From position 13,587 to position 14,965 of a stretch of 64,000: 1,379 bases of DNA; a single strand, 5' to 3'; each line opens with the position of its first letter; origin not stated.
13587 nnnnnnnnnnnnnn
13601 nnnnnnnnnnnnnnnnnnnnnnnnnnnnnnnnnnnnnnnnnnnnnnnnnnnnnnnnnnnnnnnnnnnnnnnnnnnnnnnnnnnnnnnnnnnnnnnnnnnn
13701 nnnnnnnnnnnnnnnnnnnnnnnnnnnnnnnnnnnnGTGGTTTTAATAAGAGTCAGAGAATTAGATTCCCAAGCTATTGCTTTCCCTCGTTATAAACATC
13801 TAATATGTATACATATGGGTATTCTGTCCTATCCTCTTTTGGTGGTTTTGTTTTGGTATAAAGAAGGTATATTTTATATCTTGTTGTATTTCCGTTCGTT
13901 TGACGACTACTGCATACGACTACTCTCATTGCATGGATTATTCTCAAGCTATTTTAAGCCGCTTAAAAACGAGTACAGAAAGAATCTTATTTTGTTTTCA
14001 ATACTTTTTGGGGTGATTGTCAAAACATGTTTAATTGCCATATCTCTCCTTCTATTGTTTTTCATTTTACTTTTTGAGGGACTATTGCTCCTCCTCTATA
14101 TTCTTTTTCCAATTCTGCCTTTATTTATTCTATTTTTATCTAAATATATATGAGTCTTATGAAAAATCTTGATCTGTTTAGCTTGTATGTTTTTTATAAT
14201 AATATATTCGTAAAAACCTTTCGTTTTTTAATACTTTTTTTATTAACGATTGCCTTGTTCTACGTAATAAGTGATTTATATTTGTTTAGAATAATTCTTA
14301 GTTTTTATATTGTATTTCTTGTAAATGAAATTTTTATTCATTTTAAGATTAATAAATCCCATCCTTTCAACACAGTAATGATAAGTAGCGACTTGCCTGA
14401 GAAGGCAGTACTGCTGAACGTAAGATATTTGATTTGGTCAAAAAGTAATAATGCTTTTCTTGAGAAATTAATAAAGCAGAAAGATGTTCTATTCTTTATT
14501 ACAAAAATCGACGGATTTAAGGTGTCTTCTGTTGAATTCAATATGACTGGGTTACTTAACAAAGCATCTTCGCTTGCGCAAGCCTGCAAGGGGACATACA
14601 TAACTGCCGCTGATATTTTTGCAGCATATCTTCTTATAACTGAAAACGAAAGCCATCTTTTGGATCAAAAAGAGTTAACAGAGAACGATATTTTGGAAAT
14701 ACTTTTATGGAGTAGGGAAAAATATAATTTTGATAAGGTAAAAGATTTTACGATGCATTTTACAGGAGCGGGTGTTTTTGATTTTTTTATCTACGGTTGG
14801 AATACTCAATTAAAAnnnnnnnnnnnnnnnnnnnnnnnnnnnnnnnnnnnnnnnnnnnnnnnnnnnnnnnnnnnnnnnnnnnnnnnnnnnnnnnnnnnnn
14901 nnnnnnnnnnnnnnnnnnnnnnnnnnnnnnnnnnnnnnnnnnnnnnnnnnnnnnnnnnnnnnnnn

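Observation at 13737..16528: Membrane-anchored Hsp100 paralog whose D1 is a pseudo-ATPase (Walker B DE->QN, arginine finger lost)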

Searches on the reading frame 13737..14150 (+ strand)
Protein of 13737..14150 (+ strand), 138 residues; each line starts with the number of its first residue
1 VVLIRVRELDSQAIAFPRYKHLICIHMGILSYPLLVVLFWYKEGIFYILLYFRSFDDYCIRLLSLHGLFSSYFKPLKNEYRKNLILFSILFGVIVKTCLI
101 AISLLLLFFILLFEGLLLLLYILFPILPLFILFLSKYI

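Call 4: search_protein_families(library=pfam, proteins=[window:13737-14150:+], max_evalue=0.01)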
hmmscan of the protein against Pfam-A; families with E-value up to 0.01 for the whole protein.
window:13737-14150:+ (138 aa): 0 families

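Call 5: search_protein_families(library=ncbifam, proteins=[window:13737-14150:+], max_evalue=0.01)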
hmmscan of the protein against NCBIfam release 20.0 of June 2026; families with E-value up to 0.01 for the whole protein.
window:13737-14150:+ (138 aa): 0 families

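Call 24: find_homologous_proteins(query=A2, max_evalue=0.001)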
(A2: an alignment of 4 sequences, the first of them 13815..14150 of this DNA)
Query A2 (4 sequences) (112 aa, profile of the alignment): 1109 proteins with E <= 0.001 among 3418 candidates; the best 120 are listed.
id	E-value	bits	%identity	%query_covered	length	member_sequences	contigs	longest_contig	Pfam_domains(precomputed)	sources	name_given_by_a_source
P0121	1.5e-39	153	58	96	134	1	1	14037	-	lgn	-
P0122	1.9e-39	152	46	64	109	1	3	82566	-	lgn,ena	-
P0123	5.1e-39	151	99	100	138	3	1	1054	-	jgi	-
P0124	6.7e-38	147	78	100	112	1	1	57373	-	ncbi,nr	ncbi:MAG: hypothetical protein KBC00_01465 [Candidatus Levybacteria bacterium]|nr:hypothetical prote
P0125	1.1e-36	143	62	96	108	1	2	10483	-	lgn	-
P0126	2.1e-36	142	67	96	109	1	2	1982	-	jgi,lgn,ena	-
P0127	5.4e-36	141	59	95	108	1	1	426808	-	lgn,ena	-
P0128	1.4e-35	140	60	99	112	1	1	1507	-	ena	-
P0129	1.9e-35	139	59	96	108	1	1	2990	-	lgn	-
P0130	2.2e-35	139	61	95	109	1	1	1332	-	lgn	-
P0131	2.8e-35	139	64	96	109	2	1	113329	-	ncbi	-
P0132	3.5e-35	139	60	97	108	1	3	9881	-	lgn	-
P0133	8.0e-35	137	59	95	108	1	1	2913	-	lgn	-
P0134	9.7e-35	137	64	96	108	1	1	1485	-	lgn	-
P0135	1.8e-34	136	62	88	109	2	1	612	-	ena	-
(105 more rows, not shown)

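Call 26: find_related_loci(query=A2, collection=genome_contigs, flank=6000)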
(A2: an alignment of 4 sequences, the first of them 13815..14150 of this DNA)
Query A2 (112 aa) in genome_contigs; peptide patterns used: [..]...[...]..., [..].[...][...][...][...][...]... (x = any residue, [..] = any of these).
323 stretches matched a pattern; 146 encode a relative of the query (tblastn E <= 1e-3); the best 80 are kept; 80 distinct loci.
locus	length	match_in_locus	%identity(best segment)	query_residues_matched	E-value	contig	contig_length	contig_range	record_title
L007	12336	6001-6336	78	1-112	7e-53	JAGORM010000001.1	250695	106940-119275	MAG: Candidatus Levyibacteriota bacterium isolate Gw_Eff_bin_269 Gw_Eff_31_length_250695_cov_12.342542, whole genome sho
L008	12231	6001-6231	91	1-77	9e-41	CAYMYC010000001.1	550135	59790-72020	MAG TPA_asm: uncultured Gammaproteobacteria bacterium isolate binchicken_co128_232 genome assembly, contig: NODE_4_lengt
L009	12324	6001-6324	58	1-109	4e-29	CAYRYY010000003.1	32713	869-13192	MAG TPA_asm: uncultured Gammaproteobacteria bacterium isolate SRP286056_co1_491 genome assembly, contig: NODE_1474_lengt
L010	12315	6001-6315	50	4-108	4e-23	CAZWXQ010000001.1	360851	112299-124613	MAG TPA_asm: uncultured Gammaproteobacteria bacterium isolate SRP292972_co3_100 genome assembly, contig: NODE_31_length_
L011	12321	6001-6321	44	4-110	6e-21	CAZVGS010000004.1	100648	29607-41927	MAG TPA_asm: uncultured Gammaproteobacteria bacterium isolate binchicken_co16_182 genome assembly, contig: NODE_347_leng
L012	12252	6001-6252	46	1-84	6e-20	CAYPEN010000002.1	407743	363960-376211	MAG TPA_asm: uncultured Gammaproteobacteria bacterium isolate SRP263991_co5_217 genome assembly, contig: NODE_15_length_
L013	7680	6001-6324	43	4-111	1e-19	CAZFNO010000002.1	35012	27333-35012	MAG TPA_asm: uncultured Gammaproteobacteria bacterium isolate binchicken_co134_351 genome assembly, contig: NODE_2521_le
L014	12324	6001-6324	43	4-111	1e-19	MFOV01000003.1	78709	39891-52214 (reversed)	MAG: Candidatus Levybacteria bacterium RIFCSPLOWO2_01_FULL_39_10 rifcsplowo2_01_scaffold_1313, whole genome shotgun sequ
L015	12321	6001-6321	39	4-110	4e-19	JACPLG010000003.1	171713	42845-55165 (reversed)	MAG: Candidatus Levyibacteriota bacterium isolate NC_groundwater_515_Ag_S-0.1um_38_10 S35_SO-1_scaffold_41853, whole gen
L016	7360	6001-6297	49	1-99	7e-19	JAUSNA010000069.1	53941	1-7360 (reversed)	MAG: Candidatus Levyibacteriota bacterium isolate E19_metabat.bin.104 E19_k141_378344, whole genome shotgun sequence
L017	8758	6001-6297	40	1-99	7e-19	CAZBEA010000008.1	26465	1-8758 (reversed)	MAG TPA_asm: uncultured Gammaproteobacteria bacterium isolate binchicken_co16_305 genome assembly, contig: NODE_3098_len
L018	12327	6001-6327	40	4-112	8e-19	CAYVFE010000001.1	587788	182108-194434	MAG TPA_asm: uncultured Gammaproteobacteria bacterium isolate binchicken_co173_433 genome assembly, contig: NODE_6_lengt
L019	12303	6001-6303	43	7-107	9e-19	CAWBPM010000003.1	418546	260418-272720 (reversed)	MAG: Candidatus Levybacteria bacterium isolate MFD01476.bin.1.72 genome assembly, contig: contig_44256, whole genome sho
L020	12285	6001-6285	40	13-107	1e-18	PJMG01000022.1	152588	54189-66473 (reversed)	MAG: Candidatus Levyibacteriota bacterium isolate Amazon_FNV_2010_10_8_1 contig_75_22851523_length_152588_multi_4_in_0_o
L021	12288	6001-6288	42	13-108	2e-18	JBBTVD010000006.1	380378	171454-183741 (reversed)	MAG: Patescibacteria group bacterium isolate H14-bin010_1 H14_bin010_1_000000000006, whole genome shotgun sequence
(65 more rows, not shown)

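Call 64: search_protein_families(library=padloc, proteins=[window:13815-14150:+], max_evalue=0.01)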
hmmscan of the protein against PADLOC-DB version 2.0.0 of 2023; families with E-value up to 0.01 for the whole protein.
window:13815-14150:+ (112 aa): 0 families

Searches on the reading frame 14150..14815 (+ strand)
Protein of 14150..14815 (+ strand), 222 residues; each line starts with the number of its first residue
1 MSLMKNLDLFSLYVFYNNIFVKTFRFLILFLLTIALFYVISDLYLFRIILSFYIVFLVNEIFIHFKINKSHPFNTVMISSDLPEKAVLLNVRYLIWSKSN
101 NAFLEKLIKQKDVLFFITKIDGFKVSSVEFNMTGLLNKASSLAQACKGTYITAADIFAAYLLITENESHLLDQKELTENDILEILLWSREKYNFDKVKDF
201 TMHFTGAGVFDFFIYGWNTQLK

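Call 58: search_protein_representatives(alignment_id=A5)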
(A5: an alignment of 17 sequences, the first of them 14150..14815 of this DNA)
Query: 17 sequences, 219 profile positions. Proteins with E-value up to 0.001 (for the whole library): 112; up to 1e-10: 88; up to 1e-30: 49. The best 112 are listed.
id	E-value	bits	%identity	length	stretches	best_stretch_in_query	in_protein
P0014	4.1e-68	245.5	-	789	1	1-219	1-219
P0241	1.1e-60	221.3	-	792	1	1-219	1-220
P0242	1.9e-57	210.6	-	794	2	4-219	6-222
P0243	2.7e-52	193.8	-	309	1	1-219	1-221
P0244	2.7e-52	193.8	-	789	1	1-219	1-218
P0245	3.8e-52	193.3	-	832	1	3-219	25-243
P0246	1.3e-50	188.3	-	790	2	1-218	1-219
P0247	1.4e-50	188.2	-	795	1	1-219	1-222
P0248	3.1e-50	187.1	-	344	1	4-218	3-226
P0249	4.0e-50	186.7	-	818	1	4-219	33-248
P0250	9.7e-49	182.2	-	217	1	4-210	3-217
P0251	3.9e-47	177.0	-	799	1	4-218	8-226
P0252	4.5e-47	176.7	-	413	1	4-219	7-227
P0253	7.5e-47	176.0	-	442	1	1-218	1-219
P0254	1.3e-46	175.2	-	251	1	1-219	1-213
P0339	3.4e-07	46.4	-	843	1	6-213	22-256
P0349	1.6e-04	37.6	-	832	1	81-195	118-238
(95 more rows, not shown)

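Call 68: find_encoding_contigs(protein=P0339, flank=4000, max_places=1)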
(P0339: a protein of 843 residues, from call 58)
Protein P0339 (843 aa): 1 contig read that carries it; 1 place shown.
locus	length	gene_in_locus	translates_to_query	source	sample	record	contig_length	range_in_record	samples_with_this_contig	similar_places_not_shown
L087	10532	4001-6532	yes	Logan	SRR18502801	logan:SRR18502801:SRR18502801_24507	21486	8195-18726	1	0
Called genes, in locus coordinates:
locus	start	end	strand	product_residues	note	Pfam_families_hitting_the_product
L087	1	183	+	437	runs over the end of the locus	-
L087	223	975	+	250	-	PF01145:Band_7, PF13421:Band_7_1 (weak)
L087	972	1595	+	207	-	PF00160:Pro_isomerase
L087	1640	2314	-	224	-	PF01797:Y1_Tnp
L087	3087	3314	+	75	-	-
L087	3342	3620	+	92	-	-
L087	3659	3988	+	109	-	-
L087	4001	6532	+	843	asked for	PF01695:IstB_IS21 (weak), PF13191:AAA_16 (weak), PF00004:AAA, PF17871:AAA_lid_9, PF00004:AAA, PF07724:AAA_2, PF07728:AAA_5, PF10431:ClpB_D2-small, +9 more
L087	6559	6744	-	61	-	-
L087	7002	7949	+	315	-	-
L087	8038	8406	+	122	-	PF06262:Zincin_1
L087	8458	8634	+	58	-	-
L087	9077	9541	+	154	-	PF08534:Redoxin, PF00578:AhpC-TSA, PF13905:Thioredoxin_8 (weak)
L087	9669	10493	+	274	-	PF12705:PDDEXK_1, PF01930:Cas_Cas4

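Call 69: find_encoding_contigs(protein=P0349, flank=4000, max_places=1)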
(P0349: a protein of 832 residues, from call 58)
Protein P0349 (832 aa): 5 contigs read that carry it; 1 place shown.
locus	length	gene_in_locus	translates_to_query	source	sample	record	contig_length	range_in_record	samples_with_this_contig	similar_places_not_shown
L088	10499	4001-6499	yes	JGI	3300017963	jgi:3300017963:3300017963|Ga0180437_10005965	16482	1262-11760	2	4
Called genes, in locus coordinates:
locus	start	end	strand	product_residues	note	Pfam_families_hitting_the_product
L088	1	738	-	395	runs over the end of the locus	PF01408:GFO_IDH_MocA, PF22725:GFO_IDH_MocA_C3, PF02894:GFO_IDH_MocA_C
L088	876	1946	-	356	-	PF01261:AP_endonuc_2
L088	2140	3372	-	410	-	PF01261:AP_endonuc_2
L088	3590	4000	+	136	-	-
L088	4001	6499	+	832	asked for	PF20720:nSTAND3 (faint), PF00158:Sigma54_activat (faint), PF04851:ResIII (faint), PF13191:AAA_16 (faint), PF00004:AAA, PF07724:AAA_2, PF07728:AAA_5, PF10431:ClpB_D2-small, +3 more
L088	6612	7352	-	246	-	-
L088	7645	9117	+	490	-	-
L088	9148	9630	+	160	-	-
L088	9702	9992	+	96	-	PF12840:HTH_20 (weak), PF25212:HVO_A0114, PF01022:HTH_5 (weak)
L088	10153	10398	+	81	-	PF18893:DUF5652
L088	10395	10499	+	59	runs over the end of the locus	-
